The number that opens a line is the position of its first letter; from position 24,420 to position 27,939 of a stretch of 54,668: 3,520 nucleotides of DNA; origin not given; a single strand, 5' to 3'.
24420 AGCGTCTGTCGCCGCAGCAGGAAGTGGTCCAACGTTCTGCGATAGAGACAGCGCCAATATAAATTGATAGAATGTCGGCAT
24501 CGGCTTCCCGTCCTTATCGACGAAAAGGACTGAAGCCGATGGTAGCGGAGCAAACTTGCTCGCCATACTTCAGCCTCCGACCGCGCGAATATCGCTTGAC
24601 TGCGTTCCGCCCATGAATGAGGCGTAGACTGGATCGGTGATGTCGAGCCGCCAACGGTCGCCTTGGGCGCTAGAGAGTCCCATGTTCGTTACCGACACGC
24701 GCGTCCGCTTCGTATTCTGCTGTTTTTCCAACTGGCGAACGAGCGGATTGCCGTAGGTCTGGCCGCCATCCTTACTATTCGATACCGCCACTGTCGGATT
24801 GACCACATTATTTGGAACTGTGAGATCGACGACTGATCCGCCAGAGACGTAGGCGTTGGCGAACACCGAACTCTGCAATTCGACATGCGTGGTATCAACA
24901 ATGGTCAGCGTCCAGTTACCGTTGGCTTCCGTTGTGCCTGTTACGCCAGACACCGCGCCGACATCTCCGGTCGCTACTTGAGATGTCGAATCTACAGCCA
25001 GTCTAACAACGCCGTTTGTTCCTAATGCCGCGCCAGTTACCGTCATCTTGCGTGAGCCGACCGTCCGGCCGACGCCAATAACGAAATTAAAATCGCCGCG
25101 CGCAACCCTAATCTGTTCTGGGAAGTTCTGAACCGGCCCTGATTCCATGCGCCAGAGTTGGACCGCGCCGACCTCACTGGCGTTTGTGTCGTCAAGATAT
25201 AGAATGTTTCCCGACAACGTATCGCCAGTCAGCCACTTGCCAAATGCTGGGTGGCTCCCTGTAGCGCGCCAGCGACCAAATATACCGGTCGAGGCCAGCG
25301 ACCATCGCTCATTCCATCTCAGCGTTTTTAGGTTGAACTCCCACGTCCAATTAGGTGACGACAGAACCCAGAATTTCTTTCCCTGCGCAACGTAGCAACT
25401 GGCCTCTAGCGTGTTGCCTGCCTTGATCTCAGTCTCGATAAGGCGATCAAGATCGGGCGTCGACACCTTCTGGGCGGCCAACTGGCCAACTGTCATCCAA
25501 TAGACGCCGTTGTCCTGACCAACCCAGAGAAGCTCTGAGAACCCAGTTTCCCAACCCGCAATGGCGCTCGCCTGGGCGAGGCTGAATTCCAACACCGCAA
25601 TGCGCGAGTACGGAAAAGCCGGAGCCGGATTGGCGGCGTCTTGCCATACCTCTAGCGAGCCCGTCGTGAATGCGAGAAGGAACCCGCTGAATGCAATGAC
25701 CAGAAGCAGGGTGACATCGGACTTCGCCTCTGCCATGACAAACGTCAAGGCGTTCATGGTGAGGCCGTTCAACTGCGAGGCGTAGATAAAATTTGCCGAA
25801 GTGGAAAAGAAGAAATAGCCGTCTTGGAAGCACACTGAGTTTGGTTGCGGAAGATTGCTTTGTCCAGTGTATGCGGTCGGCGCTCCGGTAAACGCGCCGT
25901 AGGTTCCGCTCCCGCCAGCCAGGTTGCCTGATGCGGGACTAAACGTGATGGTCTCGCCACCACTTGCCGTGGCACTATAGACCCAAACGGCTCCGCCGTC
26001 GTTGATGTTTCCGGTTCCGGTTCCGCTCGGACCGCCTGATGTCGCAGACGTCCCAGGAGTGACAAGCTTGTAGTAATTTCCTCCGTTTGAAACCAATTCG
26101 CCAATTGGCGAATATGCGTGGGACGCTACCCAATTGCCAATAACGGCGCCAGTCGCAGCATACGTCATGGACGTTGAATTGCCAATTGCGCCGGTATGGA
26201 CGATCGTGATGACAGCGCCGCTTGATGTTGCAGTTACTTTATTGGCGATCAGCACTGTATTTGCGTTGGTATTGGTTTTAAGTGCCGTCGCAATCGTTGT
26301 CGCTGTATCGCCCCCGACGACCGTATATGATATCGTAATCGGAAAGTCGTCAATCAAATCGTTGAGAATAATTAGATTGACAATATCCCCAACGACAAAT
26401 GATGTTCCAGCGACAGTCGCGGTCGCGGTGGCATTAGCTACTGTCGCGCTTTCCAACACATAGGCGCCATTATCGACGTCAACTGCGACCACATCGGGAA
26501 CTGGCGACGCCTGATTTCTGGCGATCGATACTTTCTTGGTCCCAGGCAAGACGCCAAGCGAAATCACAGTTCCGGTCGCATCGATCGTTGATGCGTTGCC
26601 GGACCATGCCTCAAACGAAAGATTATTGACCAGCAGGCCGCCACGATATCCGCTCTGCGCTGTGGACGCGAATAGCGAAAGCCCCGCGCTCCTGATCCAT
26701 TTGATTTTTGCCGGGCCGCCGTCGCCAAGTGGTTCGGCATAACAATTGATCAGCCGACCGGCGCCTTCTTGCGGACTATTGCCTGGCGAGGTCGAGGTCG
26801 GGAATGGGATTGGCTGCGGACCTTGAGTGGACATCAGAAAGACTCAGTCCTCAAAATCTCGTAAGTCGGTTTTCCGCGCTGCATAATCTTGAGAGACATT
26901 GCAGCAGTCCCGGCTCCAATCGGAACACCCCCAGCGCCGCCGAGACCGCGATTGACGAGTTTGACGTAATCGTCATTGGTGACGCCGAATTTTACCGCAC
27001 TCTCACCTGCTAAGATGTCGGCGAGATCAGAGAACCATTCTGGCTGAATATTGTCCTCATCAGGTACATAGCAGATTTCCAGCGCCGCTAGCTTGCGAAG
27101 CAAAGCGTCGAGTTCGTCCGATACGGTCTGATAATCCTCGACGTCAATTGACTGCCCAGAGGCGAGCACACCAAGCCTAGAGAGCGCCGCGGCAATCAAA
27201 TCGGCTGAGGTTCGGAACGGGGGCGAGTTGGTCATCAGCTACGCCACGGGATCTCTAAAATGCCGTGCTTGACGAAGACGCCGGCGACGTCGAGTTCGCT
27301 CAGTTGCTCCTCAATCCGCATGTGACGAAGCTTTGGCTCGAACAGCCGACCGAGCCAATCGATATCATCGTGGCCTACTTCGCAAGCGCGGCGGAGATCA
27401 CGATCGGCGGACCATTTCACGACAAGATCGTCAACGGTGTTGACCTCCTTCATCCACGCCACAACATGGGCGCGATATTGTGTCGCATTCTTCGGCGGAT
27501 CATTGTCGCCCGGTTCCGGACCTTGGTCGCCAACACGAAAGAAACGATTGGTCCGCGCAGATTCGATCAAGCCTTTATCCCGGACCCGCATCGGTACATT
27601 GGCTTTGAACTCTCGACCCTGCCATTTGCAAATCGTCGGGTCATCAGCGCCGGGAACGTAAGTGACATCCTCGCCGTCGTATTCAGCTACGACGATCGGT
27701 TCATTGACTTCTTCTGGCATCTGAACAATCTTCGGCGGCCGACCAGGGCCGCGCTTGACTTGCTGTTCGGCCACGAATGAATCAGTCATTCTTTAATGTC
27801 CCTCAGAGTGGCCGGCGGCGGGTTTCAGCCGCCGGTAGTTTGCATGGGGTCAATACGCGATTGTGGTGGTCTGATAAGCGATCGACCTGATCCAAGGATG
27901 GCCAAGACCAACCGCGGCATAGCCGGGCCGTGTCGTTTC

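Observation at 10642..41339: About ten ORFs carry Sec or lipoprotein signal peptides (nine late, one early), including Cys-rich fibre-like proteins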

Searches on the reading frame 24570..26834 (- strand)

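Call 11: search_protein_families(library=phrogs, proteins=[window:24570-26834:-], max_evalue=0.001)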
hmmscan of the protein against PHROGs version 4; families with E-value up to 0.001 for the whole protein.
window:24570-26834:- (754 aa): 1 family
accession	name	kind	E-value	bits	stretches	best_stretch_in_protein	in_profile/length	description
phrog_578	-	connector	2e-53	182.6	2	7-591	4-401/486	head closure Hc3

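Call 12: search_protein_families(library=pfam, proteins=[window:24570-26834:-], max_evalue=0.001)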
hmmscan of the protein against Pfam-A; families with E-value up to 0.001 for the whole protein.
window:24570-26834:- (754 aa): 0 families

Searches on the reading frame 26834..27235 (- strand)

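Call 26: search_protein_families(library=pfam, proteins=[window:26834-27235:-], max_evalue=1)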
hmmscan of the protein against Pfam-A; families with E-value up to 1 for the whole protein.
window:26834-27235:- (133 aa): 0 families

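Call 27: search_protein_families(library=phrogs, proteins=[window:26834-27235:-], max_evalue=0.1)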
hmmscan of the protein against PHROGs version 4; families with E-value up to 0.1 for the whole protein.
window:26834-27235:- (133 aa): 2 families
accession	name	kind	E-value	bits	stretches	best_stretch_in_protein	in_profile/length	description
phrog_29314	-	unknown function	9.6e-16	59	1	9-91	6-95/137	-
phrog_12985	-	unknown function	0.056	14.2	0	9-44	3-38/238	-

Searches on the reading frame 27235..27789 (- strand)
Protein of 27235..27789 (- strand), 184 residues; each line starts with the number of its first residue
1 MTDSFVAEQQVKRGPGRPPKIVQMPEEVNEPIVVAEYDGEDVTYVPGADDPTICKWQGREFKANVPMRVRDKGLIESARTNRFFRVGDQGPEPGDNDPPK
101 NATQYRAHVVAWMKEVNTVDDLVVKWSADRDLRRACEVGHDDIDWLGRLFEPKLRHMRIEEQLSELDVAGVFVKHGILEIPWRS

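Call 26: search_protein_families(library=pfam, proteins=[window:27235-27789:-], max_evalue=1)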
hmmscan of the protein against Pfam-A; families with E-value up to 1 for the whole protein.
window:27235-27789:- (184 aa): 1 family
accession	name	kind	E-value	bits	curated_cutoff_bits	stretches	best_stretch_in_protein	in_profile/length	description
PF02941.21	FeThRed_A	-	0.19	12.2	25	1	41-70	25-54/67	Ferredoxin thioredoxin reductase variable alpha chain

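Call 27: search_protein_families(library=phrogs, proteins=[window:27235-27789:-], max_evalue=0.1)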
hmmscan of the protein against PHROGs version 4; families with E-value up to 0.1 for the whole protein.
window:27235-27789:- (184 aa): 0 families
